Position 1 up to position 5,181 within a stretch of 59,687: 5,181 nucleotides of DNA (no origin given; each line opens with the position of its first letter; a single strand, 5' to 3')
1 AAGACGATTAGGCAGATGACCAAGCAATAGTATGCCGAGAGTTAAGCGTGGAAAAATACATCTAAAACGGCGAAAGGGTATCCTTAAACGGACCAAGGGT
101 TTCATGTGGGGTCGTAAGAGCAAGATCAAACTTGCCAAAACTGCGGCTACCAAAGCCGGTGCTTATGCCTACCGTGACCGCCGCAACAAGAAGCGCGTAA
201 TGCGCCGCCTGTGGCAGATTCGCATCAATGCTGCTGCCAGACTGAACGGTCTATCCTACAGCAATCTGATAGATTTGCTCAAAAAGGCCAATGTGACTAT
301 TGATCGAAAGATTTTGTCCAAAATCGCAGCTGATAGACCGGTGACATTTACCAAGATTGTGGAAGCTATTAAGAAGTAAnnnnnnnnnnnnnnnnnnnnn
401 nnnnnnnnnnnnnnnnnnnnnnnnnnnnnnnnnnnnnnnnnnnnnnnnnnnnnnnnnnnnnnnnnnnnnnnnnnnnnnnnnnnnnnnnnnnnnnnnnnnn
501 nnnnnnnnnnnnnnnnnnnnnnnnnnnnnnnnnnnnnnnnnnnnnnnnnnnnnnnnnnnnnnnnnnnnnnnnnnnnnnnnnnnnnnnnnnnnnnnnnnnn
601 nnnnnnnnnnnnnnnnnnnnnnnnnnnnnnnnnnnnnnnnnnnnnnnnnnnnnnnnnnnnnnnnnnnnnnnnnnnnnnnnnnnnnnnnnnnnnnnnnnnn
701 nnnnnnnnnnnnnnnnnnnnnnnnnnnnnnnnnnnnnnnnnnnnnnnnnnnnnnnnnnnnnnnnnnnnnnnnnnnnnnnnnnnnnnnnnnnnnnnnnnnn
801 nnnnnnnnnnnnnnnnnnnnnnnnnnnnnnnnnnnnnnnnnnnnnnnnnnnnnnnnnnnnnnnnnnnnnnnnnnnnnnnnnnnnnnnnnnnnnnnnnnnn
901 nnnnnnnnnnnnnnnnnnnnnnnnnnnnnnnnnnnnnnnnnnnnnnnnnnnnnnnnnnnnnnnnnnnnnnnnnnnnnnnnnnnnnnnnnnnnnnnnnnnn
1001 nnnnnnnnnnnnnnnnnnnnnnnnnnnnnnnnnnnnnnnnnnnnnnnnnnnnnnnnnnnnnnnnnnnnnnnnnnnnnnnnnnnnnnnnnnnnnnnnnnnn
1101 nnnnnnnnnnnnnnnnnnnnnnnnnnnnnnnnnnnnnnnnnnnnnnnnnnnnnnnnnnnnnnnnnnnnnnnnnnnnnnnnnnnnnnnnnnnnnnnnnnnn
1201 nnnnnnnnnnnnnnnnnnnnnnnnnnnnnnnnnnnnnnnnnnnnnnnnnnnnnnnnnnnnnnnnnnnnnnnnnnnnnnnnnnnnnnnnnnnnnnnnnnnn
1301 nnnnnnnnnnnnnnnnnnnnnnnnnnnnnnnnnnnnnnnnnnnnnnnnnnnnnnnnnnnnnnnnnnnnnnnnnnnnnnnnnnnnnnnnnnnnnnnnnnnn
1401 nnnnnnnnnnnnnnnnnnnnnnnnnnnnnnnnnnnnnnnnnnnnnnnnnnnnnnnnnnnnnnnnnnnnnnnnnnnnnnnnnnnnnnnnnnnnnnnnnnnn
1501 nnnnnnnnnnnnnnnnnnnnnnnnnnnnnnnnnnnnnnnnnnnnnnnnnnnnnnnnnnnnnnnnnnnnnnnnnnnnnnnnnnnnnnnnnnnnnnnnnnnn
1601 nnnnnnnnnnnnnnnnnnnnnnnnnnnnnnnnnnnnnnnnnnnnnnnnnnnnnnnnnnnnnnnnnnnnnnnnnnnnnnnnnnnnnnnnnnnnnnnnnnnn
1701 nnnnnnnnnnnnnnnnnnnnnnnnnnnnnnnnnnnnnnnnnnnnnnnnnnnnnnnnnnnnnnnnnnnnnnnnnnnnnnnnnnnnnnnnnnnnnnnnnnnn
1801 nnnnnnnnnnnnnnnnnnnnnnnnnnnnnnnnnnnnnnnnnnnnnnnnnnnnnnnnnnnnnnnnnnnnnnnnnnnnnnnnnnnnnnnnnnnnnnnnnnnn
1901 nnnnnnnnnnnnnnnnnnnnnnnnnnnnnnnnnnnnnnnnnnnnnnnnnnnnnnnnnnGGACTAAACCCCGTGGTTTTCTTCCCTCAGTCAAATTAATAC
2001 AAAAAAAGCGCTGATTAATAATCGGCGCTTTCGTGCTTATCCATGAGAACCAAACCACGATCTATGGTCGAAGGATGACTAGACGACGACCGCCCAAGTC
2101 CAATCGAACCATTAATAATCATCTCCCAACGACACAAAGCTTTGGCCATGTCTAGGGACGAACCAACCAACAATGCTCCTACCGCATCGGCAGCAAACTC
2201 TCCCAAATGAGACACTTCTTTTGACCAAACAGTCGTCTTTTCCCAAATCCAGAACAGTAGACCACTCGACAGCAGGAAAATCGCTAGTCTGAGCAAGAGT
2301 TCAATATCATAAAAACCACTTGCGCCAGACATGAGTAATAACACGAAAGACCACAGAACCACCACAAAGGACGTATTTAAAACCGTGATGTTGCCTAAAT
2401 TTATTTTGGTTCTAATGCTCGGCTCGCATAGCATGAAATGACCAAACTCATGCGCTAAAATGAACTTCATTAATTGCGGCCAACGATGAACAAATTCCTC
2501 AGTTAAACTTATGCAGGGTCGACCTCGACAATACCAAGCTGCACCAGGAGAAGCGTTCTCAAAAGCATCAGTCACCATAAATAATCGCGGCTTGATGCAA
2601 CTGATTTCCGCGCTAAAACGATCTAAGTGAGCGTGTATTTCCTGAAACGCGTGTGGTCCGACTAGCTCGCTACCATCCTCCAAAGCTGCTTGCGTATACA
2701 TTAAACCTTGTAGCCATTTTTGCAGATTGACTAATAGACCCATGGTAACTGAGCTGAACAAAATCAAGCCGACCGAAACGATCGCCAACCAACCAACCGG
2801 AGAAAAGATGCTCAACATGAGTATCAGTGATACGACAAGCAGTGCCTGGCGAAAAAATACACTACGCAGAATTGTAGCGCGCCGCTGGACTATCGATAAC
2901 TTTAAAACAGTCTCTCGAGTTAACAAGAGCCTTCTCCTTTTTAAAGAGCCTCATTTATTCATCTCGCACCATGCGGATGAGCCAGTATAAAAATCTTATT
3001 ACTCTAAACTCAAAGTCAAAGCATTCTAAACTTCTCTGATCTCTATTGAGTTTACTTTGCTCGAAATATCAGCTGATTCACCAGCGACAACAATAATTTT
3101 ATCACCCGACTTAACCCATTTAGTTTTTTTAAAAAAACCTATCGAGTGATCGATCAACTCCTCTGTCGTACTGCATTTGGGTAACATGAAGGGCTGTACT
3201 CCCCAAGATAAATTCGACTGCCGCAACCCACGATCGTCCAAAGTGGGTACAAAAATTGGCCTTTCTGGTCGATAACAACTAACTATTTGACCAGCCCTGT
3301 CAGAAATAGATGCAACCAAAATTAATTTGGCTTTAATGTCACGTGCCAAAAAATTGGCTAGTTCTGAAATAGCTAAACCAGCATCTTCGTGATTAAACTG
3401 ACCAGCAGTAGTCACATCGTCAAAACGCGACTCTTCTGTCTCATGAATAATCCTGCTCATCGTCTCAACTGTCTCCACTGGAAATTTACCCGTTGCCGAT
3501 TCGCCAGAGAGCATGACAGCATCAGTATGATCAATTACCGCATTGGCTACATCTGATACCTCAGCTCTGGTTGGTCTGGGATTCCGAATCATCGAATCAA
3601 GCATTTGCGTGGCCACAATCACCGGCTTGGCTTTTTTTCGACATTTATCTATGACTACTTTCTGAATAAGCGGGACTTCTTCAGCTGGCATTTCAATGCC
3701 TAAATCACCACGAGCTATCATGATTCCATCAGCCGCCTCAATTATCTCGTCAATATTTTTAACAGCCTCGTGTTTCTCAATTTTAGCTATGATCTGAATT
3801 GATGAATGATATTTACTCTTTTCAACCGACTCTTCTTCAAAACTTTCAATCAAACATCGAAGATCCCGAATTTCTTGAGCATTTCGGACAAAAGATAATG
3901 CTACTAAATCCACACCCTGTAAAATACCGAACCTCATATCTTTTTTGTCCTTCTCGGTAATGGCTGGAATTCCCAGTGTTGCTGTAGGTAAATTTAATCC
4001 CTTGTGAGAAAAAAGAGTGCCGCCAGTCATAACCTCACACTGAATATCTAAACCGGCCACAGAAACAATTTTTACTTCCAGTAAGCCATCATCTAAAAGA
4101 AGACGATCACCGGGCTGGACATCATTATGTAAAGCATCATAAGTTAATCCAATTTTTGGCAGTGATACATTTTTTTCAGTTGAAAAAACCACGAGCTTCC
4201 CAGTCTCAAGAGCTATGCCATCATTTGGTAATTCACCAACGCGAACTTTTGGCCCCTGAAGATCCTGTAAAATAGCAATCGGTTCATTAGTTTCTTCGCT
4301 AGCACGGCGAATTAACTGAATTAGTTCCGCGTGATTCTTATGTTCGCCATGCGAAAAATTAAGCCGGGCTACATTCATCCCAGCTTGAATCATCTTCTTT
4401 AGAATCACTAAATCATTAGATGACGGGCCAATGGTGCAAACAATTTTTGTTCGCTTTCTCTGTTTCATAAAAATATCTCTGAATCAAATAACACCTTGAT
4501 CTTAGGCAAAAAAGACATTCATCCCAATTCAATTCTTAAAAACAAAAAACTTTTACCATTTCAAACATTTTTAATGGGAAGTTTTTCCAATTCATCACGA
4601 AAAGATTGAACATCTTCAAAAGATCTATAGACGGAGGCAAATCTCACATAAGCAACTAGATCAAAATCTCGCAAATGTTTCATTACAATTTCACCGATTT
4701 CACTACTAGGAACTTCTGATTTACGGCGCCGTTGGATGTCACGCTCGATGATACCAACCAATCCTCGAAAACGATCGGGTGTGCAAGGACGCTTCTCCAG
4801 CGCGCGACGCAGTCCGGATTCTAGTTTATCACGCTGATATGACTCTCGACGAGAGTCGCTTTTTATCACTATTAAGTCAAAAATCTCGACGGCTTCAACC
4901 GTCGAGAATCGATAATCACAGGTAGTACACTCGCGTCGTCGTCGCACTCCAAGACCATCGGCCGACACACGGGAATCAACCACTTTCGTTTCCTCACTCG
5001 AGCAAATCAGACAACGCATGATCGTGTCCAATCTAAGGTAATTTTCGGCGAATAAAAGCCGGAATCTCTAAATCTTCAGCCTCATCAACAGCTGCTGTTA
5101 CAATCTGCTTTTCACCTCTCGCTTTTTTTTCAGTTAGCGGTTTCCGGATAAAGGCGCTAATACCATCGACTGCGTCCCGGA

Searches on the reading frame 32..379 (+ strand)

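Call 8: search_protein_families(library=pfam, proteins=[window:32-379:+], max_evalue=0.001)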
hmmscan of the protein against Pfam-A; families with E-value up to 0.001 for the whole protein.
window:32-379:+ (115 aa): 1 family
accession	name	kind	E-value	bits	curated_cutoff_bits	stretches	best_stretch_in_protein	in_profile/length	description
PF00453.23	Ribosomal_L20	-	7.2e-35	119.8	30.8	1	3-109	1-107/107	Ribosomal protein L20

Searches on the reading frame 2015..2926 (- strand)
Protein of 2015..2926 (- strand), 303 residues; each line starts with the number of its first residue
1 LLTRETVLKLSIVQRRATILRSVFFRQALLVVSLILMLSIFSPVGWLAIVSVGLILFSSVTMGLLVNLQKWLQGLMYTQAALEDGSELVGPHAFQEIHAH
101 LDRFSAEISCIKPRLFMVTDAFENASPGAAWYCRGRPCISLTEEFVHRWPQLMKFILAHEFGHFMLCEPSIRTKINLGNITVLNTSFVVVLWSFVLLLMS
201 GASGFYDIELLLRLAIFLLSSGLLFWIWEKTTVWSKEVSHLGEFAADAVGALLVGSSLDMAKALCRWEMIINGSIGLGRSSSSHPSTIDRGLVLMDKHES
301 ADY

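Call 8: search_protein_families(library=pfam, proteins=[window:2015-2926:-], max_evalue=0.001)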
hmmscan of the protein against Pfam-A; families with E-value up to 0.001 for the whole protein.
window:2015-2926:- (303 aa): 1 family
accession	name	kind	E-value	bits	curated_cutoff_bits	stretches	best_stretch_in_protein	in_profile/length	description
PF01435.24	Peptidase_M48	-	1.7e-06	28.4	20.3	1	138-290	48-178/186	Peptidase family M48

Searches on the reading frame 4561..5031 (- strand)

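Call 8: search_protein_families(library=pfam, proteins=[window:4561-5031:-], max_evalue=0.001)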
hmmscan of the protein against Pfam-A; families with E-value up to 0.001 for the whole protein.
window:4561-5031:- (156 aa): 2 families
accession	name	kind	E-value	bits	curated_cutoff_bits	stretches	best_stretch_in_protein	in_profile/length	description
PF03477.21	ATP-cone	-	1.1e-19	71.2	25.8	1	54-140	2-87/88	ATP cone domain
PF22811.2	Zn_ribbon_NrdR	-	9e-17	61.2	27.2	1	5-46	1-42/42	Transcriptional repressor NrdR-like, N-terminal domain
